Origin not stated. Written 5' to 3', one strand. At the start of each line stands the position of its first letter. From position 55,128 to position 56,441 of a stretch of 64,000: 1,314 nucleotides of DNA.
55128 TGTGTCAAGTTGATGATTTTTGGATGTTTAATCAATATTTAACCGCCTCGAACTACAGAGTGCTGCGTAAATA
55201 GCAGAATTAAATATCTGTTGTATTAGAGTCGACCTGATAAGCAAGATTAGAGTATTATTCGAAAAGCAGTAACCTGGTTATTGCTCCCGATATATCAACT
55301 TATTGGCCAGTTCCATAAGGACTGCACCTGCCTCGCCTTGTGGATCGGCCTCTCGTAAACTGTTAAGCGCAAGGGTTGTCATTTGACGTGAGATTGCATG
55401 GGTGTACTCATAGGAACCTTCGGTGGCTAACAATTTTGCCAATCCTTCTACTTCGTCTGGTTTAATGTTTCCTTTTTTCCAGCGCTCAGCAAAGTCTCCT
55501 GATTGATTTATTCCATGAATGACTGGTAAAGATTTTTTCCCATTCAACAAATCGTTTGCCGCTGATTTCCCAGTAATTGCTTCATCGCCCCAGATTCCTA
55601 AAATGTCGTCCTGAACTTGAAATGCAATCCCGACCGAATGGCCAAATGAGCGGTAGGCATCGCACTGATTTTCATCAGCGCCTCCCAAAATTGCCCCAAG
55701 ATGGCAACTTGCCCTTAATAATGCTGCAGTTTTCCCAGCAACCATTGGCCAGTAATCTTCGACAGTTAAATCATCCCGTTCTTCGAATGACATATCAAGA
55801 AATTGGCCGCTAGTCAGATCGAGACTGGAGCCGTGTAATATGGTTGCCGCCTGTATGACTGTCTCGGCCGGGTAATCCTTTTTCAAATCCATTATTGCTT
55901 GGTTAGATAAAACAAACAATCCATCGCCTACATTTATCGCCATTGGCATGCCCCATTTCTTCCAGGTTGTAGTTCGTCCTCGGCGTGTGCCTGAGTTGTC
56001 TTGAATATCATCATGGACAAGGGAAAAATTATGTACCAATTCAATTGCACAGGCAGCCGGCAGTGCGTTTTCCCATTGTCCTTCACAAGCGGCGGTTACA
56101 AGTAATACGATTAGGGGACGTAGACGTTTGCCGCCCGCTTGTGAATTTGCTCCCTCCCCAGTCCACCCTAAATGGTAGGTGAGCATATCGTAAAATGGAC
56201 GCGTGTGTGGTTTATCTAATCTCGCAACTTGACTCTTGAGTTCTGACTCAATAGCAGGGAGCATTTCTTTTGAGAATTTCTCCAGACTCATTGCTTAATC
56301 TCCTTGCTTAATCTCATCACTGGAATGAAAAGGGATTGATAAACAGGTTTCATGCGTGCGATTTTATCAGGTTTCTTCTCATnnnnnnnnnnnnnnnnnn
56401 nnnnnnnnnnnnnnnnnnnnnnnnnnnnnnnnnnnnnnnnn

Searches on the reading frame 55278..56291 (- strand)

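Call 14: search_protein_families(library=pfam, proteins=[window:55278-56291:-], max_evalue=0.001)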
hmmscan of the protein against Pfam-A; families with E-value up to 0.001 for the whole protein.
window:55278-56291:- (337 aa): 1 family
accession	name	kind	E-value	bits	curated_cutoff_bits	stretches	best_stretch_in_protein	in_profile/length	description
PF00348.22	polyprenyl_synt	-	2.8e-66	223.7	27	1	49-266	11-225/251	Polyprenyl synthetase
